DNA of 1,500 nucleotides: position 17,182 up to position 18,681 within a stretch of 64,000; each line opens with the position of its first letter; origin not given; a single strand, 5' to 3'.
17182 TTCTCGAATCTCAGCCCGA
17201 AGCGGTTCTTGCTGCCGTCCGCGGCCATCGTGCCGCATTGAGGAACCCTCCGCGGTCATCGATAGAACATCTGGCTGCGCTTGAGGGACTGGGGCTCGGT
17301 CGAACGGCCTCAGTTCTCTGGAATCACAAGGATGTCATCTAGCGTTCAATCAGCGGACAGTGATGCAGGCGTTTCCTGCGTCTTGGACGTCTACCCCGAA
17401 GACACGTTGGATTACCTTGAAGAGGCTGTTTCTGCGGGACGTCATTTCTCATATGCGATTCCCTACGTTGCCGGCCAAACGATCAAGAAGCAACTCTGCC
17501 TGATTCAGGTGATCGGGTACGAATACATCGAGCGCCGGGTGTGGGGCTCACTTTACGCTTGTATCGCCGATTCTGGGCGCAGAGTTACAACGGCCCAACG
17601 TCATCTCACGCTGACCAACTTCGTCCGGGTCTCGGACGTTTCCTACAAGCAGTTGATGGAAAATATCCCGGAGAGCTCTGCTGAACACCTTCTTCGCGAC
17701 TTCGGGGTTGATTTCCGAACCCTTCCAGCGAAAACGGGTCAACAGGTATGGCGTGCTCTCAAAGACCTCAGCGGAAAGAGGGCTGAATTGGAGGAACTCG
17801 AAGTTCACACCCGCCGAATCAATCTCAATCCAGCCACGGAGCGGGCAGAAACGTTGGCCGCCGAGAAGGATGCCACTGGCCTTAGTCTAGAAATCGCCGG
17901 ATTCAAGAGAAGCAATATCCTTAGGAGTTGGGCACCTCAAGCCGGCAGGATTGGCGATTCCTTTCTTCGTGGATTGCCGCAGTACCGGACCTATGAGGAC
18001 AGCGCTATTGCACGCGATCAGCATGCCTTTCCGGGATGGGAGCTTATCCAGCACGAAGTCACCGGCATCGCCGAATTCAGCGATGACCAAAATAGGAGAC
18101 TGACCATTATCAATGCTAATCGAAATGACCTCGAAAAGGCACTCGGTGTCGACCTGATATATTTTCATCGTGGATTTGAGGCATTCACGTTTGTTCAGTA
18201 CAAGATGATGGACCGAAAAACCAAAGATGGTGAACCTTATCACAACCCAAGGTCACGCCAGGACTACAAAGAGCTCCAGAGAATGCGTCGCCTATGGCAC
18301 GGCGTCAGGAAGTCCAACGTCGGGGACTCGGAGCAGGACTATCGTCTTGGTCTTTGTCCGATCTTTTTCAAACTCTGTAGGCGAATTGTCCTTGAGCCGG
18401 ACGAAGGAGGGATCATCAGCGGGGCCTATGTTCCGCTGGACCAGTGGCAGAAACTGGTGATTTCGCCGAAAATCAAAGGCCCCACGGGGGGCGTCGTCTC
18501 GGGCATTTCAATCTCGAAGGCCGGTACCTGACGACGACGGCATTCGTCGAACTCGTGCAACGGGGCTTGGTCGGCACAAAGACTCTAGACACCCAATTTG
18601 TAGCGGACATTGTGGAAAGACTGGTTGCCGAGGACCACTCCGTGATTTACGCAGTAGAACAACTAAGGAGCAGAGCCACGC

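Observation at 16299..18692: Three-gene operon: HTH(excisionase family) - PIN - large protein with a PD-(D/E)xK-like core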

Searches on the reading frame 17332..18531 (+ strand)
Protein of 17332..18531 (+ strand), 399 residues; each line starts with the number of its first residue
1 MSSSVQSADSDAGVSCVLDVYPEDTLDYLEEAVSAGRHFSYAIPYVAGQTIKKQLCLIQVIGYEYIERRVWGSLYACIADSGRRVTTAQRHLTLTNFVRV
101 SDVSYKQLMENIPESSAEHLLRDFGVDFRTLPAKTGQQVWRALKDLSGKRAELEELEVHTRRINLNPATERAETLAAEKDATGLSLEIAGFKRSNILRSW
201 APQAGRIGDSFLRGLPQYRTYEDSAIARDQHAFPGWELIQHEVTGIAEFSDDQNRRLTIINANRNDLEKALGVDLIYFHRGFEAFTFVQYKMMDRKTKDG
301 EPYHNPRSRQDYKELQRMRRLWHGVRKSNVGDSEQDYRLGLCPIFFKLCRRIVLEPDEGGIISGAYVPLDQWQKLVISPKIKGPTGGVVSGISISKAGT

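Call 3: search_protein_families(library=pfam, proteins=[window:17332-18531:+], max_evalue=0.1)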
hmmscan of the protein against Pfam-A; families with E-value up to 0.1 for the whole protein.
window:17332-18531:+ (399 aa): 0 families

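Call 5: search_protein_families(library=padloc, proteins=[window:17332-18531:+], max_evalue=0.1)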
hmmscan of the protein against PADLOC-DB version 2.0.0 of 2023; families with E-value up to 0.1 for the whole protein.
window:17332-18531:+ (399 aa): 0 families

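Call 6: search_protein_families(library=ncbifam, proteins=[window:17332-18531:+], max_evalue=0.1)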
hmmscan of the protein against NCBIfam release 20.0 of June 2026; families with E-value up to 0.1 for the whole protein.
window:17332-18531:+ (399 aa): 0 families

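Call 7: find_homologous_proteins(query=window:17332-18531:+, max_evalue=0.001)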
Query window:17332-18531:+ (399 aa): 41 proteins with E <= 0.001 among 5378 candidates.
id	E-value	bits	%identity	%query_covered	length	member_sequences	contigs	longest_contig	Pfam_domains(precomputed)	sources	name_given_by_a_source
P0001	1.2e-246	836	93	97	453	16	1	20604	-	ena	-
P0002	9.0e-235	797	90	97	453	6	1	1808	-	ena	-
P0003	2.5e-178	611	78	83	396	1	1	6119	-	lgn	-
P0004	1.5e-163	562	94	67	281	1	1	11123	-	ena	-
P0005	1.7e-151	523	62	95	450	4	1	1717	-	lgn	-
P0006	1.9e-148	513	59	96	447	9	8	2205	-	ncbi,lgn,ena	-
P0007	8.4e-145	501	57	96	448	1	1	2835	-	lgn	-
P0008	2.0e-95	338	70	56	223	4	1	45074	-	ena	-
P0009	2.1e-83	299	45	79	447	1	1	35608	-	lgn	-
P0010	1.7e-82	296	41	91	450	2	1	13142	-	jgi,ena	-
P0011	7.5e-74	267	42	80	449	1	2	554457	-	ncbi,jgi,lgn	jgi:hypothetical protein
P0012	1.4e-72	263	37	95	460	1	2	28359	-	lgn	-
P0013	3.5e-71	258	43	79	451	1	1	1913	-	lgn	-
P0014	4.1e-71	258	40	78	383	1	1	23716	-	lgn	-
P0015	6.4e-71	257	39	78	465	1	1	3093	-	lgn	-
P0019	4.3e-66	242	37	83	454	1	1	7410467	-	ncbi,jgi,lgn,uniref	ncbi:hypothetical protein ACFGVS_08050 [Mucilaginibacter sp. AW1-7]|jgi:hypothetical protein|uniref:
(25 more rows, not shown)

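Call 9: find_encoding_contigs(protein=P0001, flank=8000, max_places=4)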
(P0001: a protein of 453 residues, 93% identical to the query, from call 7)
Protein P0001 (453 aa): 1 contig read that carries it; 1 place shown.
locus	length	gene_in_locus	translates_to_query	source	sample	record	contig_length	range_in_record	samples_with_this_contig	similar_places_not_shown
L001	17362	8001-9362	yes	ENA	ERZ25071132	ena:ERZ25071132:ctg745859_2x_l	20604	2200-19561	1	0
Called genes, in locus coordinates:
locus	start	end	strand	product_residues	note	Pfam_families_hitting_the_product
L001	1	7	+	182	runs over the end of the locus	-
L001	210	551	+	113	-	PF00216:Bac_DNA_binding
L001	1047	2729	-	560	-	-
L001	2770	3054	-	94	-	-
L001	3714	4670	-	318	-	-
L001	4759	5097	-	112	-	-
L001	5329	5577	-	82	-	-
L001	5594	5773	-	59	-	-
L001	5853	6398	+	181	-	-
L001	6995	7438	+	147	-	PF12728:HTH_17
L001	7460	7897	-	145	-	-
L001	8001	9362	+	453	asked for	-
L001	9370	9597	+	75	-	PF01527:HTH_Tnp_1, PF13518:HTH_28 (faint)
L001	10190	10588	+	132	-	PF13470:PIN_3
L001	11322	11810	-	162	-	PF00300:His_Phos_1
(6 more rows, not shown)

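Call 11: find_encoding_contigs(protein=P0011, flank=6000, max_places=3)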
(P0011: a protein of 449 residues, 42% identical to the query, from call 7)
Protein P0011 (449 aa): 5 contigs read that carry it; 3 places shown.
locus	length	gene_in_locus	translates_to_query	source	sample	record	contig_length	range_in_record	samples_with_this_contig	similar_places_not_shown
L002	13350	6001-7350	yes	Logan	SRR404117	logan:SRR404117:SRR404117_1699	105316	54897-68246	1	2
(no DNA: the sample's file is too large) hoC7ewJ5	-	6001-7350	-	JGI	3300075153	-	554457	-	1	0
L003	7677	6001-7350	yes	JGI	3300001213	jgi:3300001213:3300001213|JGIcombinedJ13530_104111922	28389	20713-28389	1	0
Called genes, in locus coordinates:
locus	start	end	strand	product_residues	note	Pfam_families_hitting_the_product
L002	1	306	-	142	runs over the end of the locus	-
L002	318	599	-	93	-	PF13572:DUF4134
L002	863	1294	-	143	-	-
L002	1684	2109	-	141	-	-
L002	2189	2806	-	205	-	-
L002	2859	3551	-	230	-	-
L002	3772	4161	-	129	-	PF04542:Sigma70_r2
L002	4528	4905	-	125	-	-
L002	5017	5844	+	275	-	PF04397:LytTR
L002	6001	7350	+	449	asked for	-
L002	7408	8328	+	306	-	-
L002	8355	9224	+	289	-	PF11185:DUF2971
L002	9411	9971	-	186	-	-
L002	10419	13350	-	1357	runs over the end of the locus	PF25199:nSTAND_NTPase5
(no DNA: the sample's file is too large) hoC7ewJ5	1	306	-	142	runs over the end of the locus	-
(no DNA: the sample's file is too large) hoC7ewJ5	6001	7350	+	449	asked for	-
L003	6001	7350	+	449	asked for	-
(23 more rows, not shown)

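Call 12: find_encoding_contigs(protein=P0019, flank=6000, max_places=3)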
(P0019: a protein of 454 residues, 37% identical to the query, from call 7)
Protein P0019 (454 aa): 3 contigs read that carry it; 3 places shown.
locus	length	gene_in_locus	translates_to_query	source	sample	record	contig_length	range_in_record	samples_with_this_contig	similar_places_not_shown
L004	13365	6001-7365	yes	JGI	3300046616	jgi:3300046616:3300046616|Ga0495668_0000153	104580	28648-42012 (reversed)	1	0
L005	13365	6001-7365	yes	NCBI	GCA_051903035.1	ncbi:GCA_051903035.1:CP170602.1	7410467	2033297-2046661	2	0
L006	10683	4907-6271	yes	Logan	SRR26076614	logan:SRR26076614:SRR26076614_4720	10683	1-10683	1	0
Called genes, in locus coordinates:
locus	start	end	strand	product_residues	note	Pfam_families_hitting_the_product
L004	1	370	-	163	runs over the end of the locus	PF18406:DUF1281_C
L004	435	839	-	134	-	PF00436:SSB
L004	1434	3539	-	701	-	-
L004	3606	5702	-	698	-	-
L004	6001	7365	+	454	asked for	-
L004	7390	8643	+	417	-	-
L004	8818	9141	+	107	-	-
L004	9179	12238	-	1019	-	PF07693:KAP_NTPase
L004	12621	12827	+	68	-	-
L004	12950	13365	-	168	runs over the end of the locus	-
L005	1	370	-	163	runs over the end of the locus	PF18406:DUF1281_C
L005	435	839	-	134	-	PF00436:SSB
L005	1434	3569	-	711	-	-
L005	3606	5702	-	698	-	-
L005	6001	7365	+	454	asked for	-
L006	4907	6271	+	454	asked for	-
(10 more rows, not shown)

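Call 17: find_related_loci(query=A1, collection=genome_contigs, flank=6000)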
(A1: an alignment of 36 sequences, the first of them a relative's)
Query A1 (453 aa) in genome_contigs; peptide patterns used: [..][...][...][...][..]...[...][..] (x = any residue, [..] = any of these).
249 stretches matched a pattern; 203 encode a relative of the query (tblastn E <= 1e-3); the best 80 are kept; 80 distinct loci.
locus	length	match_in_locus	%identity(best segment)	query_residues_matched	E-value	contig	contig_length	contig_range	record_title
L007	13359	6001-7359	92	1-453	0e+0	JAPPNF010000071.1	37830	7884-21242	MAG: Deltaproteobacteria bacterium isolate RHO3_bin_65 NODE_2140_length_37830_cov_182.567201, whole genome shotgun seque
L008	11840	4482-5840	89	1-453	0e+0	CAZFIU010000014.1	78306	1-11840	MAG TPA_asm: uncultured Syntrophobacterales bacterium isolate SRP109090_co2_231 genome assembly, contig: NODE_340_length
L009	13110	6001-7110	42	78-444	1e-97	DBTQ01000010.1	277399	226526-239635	MAG TPA_asm: Bacteroidetes bacterium UBA1312 UBA1312_contig_3577, whole genome shotgun sequence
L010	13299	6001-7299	37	10-443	2e-94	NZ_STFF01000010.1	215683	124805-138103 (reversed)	Niastella caeni strain HX-16-21 Scaffold10, whole genome shotgun sequence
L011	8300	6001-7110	40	78-444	1e-89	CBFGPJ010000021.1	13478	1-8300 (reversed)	MAG TPA_asm: uncultured Fluviicola sp. isolate SRR14536363_binner12_Refined_9 genome assembly, contig: ERZ27321112.2430,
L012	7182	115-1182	38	101-452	7e-77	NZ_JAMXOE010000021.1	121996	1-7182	Mucilaginibacter flavidus strain RT5R15 NODE_21_length_121996_cov_33.827148, whole genome shotgun sequence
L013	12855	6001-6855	44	169-453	3e-76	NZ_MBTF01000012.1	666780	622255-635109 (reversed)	Mucilaginibacter pedocola strain TBZ30 scaffold2, whole genome shotgun sequence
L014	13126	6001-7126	41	75-447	4e-73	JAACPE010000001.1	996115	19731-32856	MAG: Alphaproteobacteria bacterium isolate CG_2015-02_44_15 CG_2015-02_curated_scaffold_0, whole genome shotgun sequence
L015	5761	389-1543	32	54-444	1e-56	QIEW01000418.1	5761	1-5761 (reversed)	MAG: bacterium isolate SZUA-191 Ga0063294_10012232, whole genome shotgun sequence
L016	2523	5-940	39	102-417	1e-54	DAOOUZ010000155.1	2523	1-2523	MAG TPA_asm: Candidatus Cryosericum sp. isolate AMR_MDS_2454 NODE_22449_length_2523_cov_2.831037, whole genome shotgun s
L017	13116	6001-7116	31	75-444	7e-54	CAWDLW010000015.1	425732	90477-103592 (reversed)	MAG: Methanotrichaceae archaeon isolate MFD04492.bin.2.126 genome assembly, contig: contig_5331, whole genome shotgun se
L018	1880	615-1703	32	76-442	1e-54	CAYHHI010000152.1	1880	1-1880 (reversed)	MAG TPA_asm: uncultured bacterium isolate ERP119294_co4_75 genome assembly, contig: NODE_126617_length_1880_cov_9.008767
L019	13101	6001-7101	30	75-443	3e-51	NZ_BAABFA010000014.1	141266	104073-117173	Nemorincola caseinilytica strain JCM 32105 sequence14, whole genome shotgun sequence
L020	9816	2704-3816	34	75-444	6e-51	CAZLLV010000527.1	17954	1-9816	MAG TPA_asm: uncultured Thermoanaerobaculia bacterium isolate binchicken_co31_382 genome assembly, contig: k141_590639,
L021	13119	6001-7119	38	75-444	4e-79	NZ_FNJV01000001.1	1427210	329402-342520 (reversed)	Mucilaginibacter sp. OK268, whole genome shotgun sequence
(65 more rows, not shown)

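Call 18: search_solved_structures(query=A1, max_evalue=10, show_alignments=2)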
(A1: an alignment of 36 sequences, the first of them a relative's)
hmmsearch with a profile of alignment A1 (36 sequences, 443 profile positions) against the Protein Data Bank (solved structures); distinct sequences matched with E-value up to 10: 5.
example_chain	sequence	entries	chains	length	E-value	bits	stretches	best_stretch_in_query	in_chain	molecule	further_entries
5t7v_LJ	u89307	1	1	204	0.46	12.3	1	189-260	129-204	50S ribosomal protein L4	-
5tcu_LJ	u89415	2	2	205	0.47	12.3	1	189-260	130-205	50S ribosomal protein L4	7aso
6fxc_AE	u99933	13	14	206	0.47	12.3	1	189-260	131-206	50S ribosomal protein L4 | Large ribosomal subunit protein uL4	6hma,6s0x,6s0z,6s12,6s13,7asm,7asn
4wce_C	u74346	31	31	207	0.47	12.3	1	189-260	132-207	50S ribosomal protein L4 | Large ribosomal subunit protein uL4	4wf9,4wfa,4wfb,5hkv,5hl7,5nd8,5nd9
6ddd_S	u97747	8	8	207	0.48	12.3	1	189-260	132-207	50S ribosomal protein L4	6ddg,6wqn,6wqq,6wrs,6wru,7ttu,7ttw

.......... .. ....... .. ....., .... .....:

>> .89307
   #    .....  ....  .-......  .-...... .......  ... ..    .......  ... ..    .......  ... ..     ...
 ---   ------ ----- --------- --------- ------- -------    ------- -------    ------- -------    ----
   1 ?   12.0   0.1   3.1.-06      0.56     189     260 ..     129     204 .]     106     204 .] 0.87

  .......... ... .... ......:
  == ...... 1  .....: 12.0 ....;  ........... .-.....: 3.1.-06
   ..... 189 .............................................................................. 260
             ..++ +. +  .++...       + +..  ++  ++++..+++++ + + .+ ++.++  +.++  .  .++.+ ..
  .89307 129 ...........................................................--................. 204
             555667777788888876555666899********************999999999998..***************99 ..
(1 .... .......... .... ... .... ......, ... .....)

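Call 23: predict_structure(alignment_id=A1)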
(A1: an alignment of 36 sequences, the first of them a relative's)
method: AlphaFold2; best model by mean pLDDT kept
length: 453 residues; sequences in the alignment: 36
mean_pLDDT: 77.5   pTM: 0.71
mean pLDDT of the five models: 77.5, 77.0, 76.3, 75.6, 75.6
residues with pLDDT >= 90: 108; 70-90: 231; 50-70: 76; < 50: 38
segments of 3 or more residues with pLDDT < 50: 1-9, 222-229, 264-268, 432-437, 445-453
pLDDT, mean of each block of 10 residues (from residue 1): 41 86 82 83 79 87 58 84 78 90 84 87 79 90 91 84 68 83 91 85 63 68 42 55 73 80 53 80 88 91 87 84 71 77 91 80 93 91 88 91 94 85 67 48 49 36
secondary structure, 60 per line:
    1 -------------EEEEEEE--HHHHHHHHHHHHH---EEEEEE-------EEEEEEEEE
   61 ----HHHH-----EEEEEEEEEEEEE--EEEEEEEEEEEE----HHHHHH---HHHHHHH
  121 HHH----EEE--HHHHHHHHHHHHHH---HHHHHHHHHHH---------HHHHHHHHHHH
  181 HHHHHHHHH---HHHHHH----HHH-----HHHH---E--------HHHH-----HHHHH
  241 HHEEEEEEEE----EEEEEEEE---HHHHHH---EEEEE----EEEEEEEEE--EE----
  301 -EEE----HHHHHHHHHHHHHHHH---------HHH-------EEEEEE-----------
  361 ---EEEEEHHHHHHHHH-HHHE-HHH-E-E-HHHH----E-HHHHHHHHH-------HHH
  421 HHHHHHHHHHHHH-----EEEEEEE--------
elements in order: E14-20 H23-35 E39-44 E52-60 H65-68 E74-86 E89-100 H105-110 H114-123 E128-130 H133-146 H150-160 H170-189 H193-198 H211-214 H227-230 H236-242 E243-250 E255-262 H266-271 E275-279 E284-292 E302-304 H309-324 E344-349 E364-368 H369-377 H392-395 H402-410 H418-433 E439-445

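Call 31: search_protein_families(library=pfam, alignment_id=A2, max_evalue=0.001)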
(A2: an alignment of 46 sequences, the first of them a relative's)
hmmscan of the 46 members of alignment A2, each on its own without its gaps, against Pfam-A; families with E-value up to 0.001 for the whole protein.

A. member 1, L002:5017-5844:+ (275 aa): 1 family
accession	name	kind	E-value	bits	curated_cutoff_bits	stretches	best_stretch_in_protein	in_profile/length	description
PF04397.21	LytTR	-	4.2e-14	53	22.6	1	177-273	3-97/98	LytTr DNA-binding domain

B. families by the number of members that match (of 46 scanned): 41 families (the first 25 are shown)
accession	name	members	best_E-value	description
PF00682.25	HMGL-like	1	5.1e-91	HMGL-like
PF02384.22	N6_Mtase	1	2.4e-66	N-6 DNA Methylase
PF03176.21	MMPL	1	3.5e-66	MMPL family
PF01863.23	YgjP-like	1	5.3e-63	YgjP-like, metallopeptidase domain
PF00916.26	Sulfate_transp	1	1.6e-52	Sulfate permease family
PF09983.15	JetD_C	1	3.6e-35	Wadjet protein JetD, C-terminal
PF02655.19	ATP-grasp_3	1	2.1e-34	ATP-grasp domain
PF01420.25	Methylase_S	1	1.7e-33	Type I restriction modification DNA specificity domain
PF08843.17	AbiEii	1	1.2e-32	Nucleotidyl transferase AbiEii toxin, Type IV TA system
PF02321.23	OEP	1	1e-31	Outer membrane efflux protein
PF08502.15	LeuA_dimer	1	4.4e-29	LeuA allosteric (dimerisation) domain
PF22617.1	HCS_D2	1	6.4e-29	Homocitrate synthase post-HMGL domain-like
PF11795.13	DUF3322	1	5.5e-24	Uncharacterized protein conserved in bacteria N-term (DUF3322)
PF04851.21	ResIII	1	2.6e-23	Type III restriction enzyme, res subunit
PF04024.17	PspC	1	2.4e-21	PspC domain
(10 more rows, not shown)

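Call 32: search_protein_families(library=pfam, alignment_id=A3, max_evalue=0.001)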
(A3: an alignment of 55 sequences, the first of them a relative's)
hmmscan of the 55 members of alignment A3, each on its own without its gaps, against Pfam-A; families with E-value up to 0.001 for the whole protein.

A. member 1, L002:7408-8328:+ (306 aa): 0 families

B. families by the number of members that match (of 55 scanned): 54 families (the first 25 are shown)
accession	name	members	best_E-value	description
PF00239.26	Resolvase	3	5.4e-30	Resolvase, N terminal domain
PF07508.19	Recombinase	3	7.4e-25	Recombinase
PF13408.12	Zn_ribbon_recom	2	1.4e-13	Recombinase zinc beta ribbon domain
PF14312.12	FG-GAP_2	1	1.2e-85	FG-GAP repeat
PF13517.12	FG-GAP_3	1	3.8e-69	FG-GAP-like repeat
PF18766.7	SWI2_SNF2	1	5.4e-59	SWI2/SNF2 ATPase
PF13701.12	DDE_Tnp_1_4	1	4.2e-49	Transposase DDE domain group 1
PF00041.27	fn3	1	1.9e-33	Fibronectin type III domain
PF04313.20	HSDR_N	1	3.9e-26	Type I restriction enzyme R protein N terminus (HSDR_N)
PF01266.30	DAO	1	4e-26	FAD dependent oxidoreductase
PF04851.21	ResIII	1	1.6e-23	Type III restriction enzyme, res subunit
PF13676.11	TIR_2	1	3.3e-23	TIR domain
PF01609.27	DDE_Tnp_1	1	1.5e-19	Transposase DDE domain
PF07593.17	UnbV_ASPIC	1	5.5e-19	ASPIC and UnbV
PF22679.2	T1R_D3-like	1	1.1e-16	Type I restriction enzyme subunit R domain 3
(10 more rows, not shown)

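Call 35: search_protein_representatives(alignment_id=A1)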
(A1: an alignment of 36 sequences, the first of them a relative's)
Query: 36 sequences, 443 profile positions. Proteins with E-value up to 0.001 (for the whole library): 1933; up to 1e-10: 1550; up to 1e-30: 1021. The best 150 are listed.
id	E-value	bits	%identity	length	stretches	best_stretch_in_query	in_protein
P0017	1.3e-172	591.0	-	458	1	1-439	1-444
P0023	2.3e-157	540.6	-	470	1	3-439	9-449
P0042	6.6e-153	526.0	-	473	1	5-438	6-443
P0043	3.3e-144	497.3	-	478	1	3-440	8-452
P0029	1.1e-142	492.3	-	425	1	5-433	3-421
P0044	2.8e-133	461.3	-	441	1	6-435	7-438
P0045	3.8e-131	454.3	-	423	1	19-434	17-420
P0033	1.3e-130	452.5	-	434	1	1-434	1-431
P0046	2.4e-128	445.0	-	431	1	5-432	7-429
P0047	2.9e-127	441.5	-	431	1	4-431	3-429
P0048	4.3e-125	434.3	-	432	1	5-432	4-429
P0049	2.0e-123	428.8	-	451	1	7-437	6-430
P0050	2.3e-123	428.6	-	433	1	2-434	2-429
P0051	6.1e-123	427.2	-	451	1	4-434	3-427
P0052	1.4e-122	426.1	-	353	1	4-343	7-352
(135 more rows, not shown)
